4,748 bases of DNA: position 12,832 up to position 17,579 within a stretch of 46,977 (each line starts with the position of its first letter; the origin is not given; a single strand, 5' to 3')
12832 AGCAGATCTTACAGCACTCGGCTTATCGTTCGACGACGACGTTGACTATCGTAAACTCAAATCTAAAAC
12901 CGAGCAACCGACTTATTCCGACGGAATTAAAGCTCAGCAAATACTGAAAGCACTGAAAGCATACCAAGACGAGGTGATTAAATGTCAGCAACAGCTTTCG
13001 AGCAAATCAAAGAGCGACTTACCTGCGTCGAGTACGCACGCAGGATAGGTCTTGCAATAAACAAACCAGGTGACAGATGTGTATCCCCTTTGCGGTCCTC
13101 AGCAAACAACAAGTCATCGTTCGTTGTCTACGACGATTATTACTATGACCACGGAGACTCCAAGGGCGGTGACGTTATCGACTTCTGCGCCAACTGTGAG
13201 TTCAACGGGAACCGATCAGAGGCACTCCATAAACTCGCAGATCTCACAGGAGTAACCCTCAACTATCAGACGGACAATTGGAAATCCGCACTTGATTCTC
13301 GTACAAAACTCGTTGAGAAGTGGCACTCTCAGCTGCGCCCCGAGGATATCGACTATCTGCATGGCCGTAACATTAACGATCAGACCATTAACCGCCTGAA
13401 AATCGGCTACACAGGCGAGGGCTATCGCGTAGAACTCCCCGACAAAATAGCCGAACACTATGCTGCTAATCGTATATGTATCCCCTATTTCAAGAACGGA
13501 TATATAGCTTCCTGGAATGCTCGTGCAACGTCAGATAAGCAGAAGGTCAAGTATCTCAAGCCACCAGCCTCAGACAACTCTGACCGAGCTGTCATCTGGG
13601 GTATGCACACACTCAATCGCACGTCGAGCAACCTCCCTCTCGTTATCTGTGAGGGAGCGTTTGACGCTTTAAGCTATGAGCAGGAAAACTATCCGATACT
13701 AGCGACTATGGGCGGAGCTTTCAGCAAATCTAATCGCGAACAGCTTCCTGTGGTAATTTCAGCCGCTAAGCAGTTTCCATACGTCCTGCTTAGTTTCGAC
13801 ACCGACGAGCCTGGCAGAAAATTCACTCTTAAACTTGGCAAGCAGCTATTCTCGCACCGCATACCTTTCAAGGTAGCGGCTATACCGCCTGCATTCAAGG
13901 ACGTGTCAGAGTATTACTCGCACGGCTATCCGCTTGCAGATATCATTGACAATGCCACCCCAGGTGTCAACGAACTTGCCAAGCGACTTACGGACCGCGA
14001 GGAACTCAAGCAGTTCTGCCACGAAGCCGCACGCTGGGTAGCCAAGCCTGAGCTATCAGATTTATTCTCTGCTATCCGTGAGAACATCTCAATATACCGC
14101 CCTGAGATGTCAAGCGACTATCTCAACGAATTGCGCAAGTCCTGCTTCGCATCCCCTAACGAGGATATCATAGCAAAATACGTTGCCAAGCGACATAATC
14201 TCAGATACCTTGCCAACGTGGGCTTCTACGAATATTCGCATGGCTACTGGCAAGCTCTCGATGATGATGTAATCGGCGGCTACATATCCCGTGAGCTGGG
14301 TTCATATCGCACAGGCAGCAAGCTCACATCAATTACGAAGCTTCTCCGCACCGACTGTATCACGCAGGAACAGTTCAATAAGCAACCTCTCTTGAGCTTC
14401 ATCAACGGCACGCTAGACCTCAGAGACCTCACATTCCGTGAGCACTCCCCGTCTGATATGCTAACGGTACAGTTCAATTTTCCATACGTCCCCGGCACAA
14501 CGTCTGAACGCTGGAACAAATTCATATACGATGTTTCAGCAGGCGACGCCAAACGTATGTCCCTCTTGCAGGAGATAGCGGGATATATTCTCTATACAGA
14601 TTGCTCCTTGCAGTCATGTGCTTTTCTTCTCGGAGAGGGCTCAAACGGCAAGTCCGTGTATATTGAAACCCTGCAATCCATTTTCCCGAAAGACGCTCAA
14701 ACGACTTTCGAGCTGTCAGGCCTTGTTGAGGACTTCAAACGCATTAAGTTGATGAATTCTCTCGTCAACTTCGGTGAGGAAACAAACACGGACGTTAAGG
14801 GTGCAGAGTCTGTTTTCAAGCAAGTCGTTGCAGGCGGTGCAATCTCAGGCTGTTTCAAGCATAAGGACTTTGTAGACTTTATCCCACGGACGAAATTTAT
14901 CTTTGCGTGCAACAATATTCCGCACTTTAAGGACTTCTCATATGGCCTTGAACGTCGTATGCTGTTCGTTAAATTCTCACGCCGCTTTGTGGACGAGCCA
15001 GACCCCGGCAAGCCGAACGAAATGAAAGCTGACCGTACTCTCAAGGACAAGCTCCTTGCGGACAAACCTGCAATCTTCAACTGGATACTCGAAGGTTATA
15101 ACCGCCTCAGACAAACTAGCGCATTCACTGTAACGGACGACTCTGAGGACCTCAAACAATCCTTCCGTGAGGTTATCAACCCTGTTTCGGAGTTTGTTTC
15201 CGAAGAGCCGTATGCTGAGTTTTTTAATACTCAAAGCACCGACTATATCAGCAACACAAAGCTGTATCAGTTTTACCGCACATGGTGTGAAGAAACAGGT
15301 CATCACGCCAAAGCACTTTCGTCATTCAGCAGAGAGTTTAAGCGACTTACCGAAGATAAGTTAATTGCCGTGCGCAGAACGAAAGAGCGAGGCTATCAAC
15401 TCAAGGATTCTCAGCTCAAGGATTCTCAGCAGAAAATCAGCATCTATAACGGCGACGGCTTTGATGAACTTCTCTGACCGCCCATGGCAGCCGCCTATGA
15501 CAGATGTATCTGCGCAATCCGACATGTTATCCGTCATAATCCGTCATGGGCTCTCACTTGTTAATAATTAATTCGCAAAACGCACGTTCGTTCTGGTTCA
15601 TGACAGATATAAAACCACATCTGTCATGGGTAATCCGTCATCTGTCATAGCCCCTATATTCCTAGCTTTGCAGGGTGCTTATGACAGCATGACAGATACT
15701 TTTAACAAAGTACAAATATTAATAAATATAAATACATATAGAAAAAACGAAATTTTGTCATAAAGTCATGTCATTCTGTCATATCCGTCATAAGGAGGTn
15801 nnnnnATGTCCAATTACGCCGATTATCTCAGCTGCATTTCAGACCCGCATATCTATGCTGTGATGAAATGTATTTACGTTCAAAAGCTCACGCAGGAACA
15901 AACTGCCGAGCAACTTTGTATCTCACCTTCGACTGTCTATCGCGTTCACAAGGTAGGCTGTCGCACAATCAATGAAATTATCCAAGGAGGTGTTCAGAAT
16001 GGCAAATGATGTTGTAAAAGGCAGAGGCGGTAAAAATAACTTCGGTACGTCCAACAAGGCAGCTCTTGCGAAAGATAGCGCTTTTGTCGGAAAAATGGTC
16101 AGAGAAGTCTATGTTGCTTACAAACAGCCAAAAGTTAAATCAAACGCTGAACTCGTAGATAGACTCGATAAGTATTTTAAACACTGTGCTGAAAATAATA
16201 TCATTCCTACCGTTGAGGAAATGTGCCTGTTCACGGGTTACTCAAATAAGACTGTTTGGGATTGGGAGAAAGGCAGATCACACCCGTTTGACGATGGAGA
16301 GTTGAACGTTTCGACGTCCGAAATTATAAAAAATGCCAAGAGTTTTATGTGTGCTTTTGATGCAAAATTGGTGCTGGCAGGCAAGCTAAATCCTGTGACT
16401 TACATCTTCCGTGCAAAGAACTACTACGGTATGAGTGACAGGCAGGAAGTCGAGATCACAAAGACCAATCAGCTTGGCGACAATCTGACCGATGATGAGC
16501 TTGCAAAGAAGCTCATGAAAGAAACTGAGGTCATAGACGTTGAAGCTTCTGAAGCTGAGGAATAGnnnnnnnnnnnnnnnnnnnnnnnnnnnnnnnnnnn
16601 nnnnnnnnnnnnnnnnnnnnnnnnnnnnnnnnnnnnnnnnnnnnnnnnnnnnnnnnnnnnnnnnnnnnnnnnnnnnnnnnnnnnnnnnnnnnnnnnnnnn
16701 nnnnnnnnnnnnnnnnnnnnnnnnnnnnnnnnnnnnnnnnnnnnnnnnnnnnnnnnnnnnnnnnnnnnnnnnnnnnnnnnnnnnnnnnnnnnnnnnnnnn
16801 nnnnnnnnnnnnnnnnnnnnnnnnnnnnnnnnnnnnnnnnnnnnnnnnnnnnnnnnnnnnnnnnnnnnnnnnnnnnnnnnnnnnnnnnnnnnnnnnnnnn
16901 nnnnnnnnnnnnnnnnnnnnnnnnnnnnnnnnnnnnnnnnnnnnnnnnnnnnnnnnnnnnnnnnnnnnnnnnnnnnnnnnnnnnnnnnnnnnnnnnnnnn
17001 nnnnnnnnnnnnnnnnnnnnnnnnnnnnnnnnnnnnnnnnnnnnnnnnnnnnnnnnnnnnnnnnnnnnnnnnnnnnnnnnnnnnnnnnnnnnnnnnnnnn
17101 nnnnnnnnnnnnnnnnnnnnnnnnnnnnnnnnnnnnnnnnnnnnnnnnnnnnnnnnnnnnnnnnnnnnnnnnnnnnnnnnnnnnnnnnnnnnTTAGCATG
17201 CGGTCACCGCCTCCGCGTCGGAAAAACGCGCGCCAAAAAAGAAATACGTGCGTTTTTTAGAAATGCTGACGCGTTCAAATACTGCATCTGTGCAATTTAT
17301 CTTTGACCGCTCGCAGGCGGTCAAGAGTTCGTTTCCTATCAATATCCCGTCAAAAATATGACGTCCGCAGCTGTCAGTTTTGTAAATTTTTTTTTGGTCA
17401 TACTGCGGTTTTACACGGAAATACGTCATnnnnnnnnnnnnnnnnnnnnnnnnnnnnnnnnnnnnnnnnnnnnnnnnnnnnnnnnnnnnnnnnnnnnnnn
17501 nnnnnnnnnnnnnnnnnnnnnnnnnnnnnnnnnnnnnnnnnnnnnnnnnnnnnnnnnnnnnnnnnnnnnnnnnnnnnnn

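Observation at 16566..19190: A 2.6-kb self-regulated, GC-rich cassette with a serine recombinase splits terS from terL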

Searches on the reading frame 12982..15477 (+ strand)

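Call 21: search_protein_families(library=phrogs, proteins=[window:12982-15477:+], max_evalue=0.001)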
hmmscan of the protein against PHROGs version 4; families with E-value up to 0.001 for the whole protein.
window:12982-15477:+ (831 aa): 14 families
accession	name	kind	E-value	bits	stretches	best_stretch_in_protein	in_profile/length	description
phrog_864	-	DNA, RNA and nucleotide metabolism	1.3e-76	260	1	385-807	200-622/1064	DNA primase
phrog_6088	-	DNA, RNA and nucleotide metabolism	6.9e-70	237.4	1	161-805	123-758/772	DNA primase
phrog_1829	-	DNA, RNA and nucleotide metabolism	5.6e-59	201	1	378-812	314-760/772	DNA primase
phrog_1156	-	DNA, RNA and nucleotide metabolism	3.3e-50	172.5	1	444-802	455-812/855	DNA primase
phrog_2478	-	DNA, RNA and nucleotide metabolism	5.2e-37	128.4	1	470-806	508-836/854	DNA polymerase/primase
phrog_47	-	DNA, RNA and nucleotide metabolism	2.7e-34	119.9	1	46-353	66-370/947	DNA primase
phrog_7601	-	unknown function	4.2e-27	96.3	1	528-811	4-275/289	-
phrog_16950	-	DNA, RNA and nucleotide metabolism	4.2e-22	78.9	1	446-790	455-810/843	DNA primase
phrog_6444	-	DNA, RNA and nucleotide metabolism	2.4e-17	64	1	44-345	47-386/577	DNA primase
phrog_16213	-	DNA, RNA and nucleotide metabolism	3e-17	63.1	1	418-721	260-564/732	DNA primase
phrog_1883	-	DNA, RNA and nucleotide metabolism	4.7e-17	62.6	1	460-814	405-749/756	DNA helicase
phrog_239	-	DNA, RNA and nucleotide metabolism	1.3e-15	58.4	1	37-327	49-314/801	DNA primase/helicase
phrog_849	-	DNA, RNA and nucleotide metabolism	3.9e-11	43.6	1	105-315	128-331/435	DNA primase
phrog_2249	-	DNA, RNA and nucleotide metabolism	0.00048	19.9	0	410-792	400-762/802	DNA primase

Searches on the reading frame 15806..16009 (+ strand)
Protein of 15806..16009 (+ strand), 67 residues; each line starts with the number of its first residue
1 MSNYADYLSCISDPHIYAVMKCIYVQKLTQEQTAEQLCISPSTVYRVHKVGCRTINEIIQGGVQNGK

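Call 6: search_protein_families(library=pfam, proteins=[window:15806-16009:+], max_evalue=0.1)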
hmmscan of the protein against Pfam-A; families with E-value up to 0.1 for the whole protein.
window:15806-16009:+ (67 aa): 9 families
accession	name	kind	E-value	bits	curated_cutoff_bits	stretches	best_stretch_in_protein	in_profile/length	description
PF07374.17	DUF1492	-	6e-05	23.6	21.5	1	8-55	52-99/100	Protein of unknown function (DUF1492)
PF13384.12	HTH_23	-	9.2e-05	22.6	24.6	1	26-49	16-39/50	Homeodomain-like domain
PF04545.22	Sigma70_r4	-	0.00037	20.4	24.1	1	19-53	12-46/50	Sigma-70, region 4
PF02796.21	HTH_7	-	0.0004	20.9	23.8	1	24-48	18-42/45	Helix-turn-helix domain of resolvase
PF01381.28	HTH_3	-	0.00083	19.8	23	1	26-46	8-28/55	Helix-turn-helix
PF13551.12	HTH_29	-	0.0052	17.3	28.1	1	29-49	14-34/64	Winged helix-turn helix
PF13542.12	HTH_Tnp_ISL3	-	0.0095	15.8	27.4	1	26-48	25-47/51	Helix-turn-helix domain of transposase family ISL3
PF13560.12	HTH_31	-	0.012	16.3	27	1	27-47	14-34/64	Helix-turn-helix domain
PF08281.18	Sigma70_r4_2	-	0.023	14.8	25.7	1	23-45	22-44/54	Sigma-70, region 4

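Call 8: search_protein_families(library=phrogs, proteins=[window:15806-16009:+], max_evalue=0.01)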
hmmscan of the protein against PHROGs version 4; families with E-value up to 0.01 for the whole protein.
window:15806-16009:+ (67 aa): 2 families
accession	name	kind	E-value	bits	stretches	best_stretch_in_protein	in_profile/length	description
phrog_36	-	transcription regulation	7.4e-06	26.7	1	7-60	136-188/220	transcriptional regulator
phrog_1558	-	unknown function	0.0059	17.5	1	13-55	120-164/178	-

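Call 91: search_protein_families(library=ncbifam, proteins=[window:15806-16009:+], max_evalue=0.01)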
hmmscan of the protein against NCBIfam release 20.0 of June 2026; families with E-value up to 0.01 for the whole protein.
window:15806-16009:+ (67 aa): 4 families
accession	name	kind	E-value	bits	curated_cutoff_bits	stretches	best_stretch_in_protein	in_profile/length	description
NF005644.0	PRK07408.1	subfamily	1.8e-06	27.8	261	1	18-60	212-254/258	RNA polymerase sigma factor SigF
TIGR02937.1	sigma70-ECF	superfamily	1.2e-05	25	42.9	1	17-54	123-160/165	sigma-70 family RNA polymerase sigma factor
TIGR02941.1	Sigma_B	equivalog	0.00062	19.3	315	1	17-59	211-253/255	RNA polymerase sigma factor SigB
TIGR02980.1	SigBFG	subfamily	0.00097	18.9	234.35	1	18-58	185-225/227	SigB/SigF/SigG family RNA polymerase sigma factor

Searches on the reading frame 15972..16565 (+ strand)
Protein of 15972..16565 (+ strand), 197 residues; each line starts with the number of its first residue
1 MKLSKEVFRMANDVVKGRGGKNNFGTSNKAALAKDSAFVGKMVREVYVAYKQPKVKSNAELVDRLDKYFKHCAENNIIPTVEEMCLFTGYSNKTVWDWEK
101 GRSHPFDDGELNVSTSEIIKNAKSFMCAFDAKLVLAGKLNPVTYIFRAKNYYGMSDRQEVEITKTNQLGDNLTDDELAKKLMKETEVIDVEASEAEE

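Call 6: search_protein_families(library=pfam, proteins=[window:15972-16565:+], max_evalue=0.1)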
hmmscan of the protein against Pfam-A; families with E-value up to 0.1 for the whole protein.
window:15972-16565:+ (197 aa): 2 families
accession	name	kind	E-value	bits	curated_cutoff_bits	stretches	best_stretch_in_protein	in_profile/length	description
PF16677.11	GP3_package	-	6.2e-09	36.4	29.4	1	53-160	4-105/105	DNA-packaging protein gp3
PF20772.2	TACO1_YebC_N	-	0.081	13.8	36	0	30-70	12-55/73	TACO1/YebC protein N-terminal domain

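Call 8: search_protein_families(library=phrogs, proteins=[window:15972-16565:+], max_evalue=0.01)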
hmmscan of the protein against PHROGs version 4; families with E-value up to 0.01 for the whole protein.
window:15972-16565:+ (197 aa): 1 family
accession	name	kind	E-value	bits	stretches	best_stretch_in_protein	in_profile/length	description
phrog_606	-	head and packaging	1.7e-13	52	1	52-171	22-147/167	terminase small subunit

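Call 91: search_protein_families(library=ncbifam, proteins=[window:15972-16565:+], max_evalue=0.01)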
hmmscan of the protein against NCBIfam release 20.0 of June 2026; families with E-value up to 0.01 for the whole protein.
window:15972-16565:+ (197 aa): 0 families

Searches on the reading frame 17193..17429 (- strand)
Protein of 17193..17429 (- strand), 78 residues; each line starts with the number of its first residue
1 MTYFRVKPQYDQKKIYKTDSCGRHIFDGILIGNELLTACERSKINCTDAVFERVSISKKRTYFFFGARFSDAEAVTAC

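Call 6: search_protein_families(library=pfam, proteins=[window:17193-17429:-], max_evalue=0.1)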
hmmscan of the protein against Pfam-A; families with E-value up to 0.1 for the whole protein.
window:17193-17429:- (78 aa): 0 families

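Call 8: search_protein_families(library=phrogs, proteins=[window:17193-17429:-], max_evalue=0.01)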
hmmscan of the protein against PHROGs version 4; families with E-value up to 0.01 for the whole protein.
window:17193-17429:- (78 aa): 0 families

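Call 9: search_protein_families(library=padloc, proteins=[window:17193-17429:-], max_evalue=0.1)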
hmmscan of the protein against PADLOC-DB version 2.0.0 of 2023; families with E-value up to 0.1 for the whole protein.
window:17193-17429:- (78 aa): 0 families

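Call 91: search_protein_families(library=ncbifam, proteins=[window:17193-17429:-], max_evalue=0.01)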
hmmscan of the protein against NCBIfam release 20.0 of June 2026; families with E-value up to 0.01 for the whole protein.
window:17193-17429:- (78 aa): 0 families
